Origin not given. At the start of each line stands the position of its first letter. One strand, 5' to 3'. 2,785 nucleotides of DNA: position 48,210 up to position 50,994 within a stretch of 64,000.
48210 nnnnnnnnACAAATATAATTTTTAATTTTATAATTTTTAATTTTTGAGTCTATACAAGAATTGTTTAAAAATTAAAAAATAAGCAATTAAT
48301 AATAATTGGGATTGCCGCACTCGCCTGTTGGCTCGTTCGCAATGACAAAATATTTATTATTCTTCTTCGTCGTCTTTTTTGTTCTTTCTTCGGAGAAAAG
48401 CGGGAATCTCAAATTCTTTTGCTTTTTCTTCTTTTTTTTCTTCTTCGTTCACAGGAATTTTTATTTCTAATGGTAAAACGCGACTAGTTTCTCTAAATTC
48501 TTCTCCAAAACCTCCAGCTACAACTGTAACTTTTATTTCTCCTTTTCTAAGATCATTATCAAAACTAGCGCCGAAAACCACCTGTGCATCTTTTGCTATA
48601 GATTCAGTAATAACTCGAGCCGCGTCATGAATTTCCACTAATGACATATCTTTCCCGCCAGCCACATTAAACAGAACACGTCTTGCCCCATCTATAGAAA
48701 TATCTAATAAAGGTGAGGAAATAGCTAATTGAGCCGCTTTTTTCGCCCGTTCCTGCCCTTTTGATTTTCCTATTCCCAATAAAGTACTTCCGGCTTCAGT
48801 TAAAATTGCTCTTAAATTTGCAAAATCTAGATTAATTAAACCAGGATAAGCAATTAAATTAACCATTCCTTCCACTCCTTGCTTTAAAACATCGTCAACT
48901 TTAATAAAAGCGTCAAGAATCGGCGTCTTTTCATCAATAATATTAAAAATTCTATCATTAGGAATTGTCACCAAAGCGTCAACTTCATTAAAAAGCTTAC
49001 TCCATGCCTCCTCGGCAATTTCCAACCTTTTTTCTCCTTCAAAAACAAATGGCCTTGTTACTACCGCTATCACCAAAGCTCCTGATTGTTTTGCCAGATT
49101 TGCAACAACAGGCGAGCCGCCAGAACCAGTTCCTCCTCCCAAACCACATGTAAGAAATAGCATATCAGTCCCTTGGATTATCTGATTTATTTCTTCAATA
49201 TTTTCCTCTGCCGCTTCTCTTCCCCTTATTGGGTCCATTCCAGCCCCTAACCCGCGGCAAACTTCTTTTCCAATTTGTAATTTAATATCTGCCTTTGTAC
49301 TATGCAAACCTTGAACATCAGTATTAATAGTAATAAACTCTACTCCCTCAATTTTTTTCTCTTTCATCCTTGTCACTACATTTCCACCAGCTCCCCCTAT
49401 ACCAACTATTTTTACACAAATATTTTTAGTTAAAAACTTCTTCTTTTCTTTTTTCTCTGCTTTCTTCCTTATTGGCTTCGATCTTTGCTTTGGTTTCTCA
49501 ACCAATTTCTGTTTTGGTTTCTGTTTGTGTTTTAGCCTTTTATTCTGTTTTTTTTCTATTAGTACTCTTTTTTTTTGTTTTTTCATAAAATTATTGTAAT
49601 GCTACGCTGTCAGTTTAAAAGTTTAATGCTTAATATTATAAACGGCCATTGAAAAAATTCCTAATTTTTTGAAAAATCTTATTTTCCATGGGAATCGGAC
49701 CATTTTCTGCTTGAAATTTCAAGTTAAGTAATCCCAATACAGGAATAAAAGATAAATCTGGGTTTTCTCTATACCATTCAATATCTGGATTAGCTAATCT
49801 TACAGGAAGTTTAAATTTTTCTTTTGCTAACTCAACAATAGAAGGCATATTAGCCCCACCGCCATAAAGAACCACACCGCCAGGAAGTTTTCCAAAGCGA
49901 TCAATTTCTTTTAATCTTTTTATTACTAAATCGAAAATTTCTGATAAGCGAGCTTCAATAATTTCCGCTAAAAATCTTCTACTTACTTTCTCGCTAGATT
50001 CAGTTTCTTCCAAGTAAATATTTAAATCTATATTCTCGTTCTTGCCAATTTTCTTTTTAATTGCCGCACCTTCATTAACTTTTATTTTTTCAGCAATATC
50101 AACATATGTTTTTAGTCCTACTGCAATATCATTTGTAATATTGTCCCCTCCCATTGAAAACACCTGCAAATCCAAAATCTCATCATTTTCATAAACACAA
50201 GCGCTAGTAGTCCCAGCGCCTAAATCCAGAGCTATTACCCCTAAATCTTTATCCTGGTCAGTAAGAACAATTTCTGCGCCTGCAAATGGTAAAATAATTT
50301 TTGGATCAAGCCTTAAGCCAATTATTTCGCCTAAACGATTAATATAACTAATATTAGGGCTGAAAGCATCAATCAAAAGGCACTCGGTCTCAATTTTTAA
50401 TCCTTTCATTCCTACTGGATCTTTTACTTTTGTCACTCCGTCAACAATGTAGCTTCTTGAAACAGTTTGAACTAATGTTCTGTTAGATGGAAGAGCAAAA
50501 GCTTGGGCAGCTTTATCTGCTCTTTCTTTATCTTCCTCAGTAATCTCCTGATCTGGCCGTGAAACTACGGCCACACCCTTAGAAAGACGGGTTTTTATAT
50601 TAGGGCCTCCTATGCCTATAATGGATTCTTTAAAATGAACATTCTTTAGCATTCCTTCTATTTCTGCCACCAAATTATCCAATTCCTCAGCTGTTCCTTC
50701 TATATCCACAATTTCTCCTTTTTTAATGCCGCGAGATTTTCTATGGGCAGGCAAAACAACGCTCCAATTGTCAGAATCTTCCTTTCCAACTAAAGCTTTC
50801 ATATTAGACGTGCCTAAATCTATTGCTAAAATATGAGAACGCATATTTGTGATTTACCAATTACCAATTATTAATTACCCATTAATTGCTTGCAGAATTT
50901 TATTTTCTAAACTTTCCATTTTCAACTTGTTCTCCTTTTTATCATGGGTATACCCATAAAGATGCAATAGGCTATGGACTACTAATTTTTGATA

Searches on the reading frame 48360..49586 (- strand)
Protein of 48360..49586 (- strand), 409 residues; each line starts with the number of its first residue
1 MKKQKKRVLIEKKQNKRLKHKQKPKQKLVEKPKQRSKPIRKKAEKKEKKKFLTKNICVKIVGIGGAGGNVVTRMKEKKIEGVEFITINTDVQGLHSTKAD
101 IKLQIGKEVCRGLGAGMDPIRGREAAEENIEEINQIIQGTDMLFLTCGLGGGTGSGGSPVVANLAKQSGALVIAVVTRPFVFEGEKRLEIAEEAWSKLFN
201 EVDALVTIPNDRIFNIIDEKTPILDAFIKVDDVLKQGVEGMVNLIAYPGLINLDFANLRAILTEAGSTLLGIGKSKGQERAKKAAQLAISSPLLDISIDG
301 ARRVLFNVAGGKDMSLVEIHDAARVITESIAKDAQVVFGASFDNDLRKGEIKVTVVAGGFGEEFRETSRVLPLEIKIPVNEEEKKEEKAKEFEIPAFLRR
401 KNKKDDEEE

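Call 28: search_protein_families(library=pfam, proteins=[window:48360-49586:-], max_evalue=0.00001)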
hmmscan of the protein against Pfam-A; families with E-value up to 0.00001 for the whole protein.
window:48360-49586:- (409 aa): 2 families
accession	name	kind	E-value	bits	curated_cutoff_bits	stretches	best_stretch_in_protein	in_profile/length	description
PF00091.31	Tubulin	-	1.1e-41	143.7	33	1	58-218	2-190/190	Tubulin/FtsZ family, GTPase domain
PF12327.13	FtsZ_C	-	2.4e-29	101.9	27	1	266-360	1-94/95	FtsZ family, C-terminal domain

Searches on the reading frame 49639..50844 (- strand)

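Call 28: search_protein_families(library=pfam, proteins=[window:49639-50844:-], max_evalue=0.00001)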
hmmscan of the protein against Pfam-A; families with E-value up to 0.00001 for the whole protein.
window:49639-50844:- (402 aa): 3 families
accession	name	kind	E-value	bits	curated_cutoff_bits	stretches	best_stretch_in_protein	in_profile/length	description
PF14450.12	FtsA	-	1.7e-30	106.4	31.8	1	205-356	2-115/127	Cell division protein FtsA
PF02491.25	SHS2_FTSA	-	1.7e-15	57.6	25.4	1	82-158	3-78/79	SHS2 domain inserted in FTSA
PF06723.19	MreB_Mbl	-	6e-11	42.2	27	1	201-352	145-305/327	MreB/Mbl protein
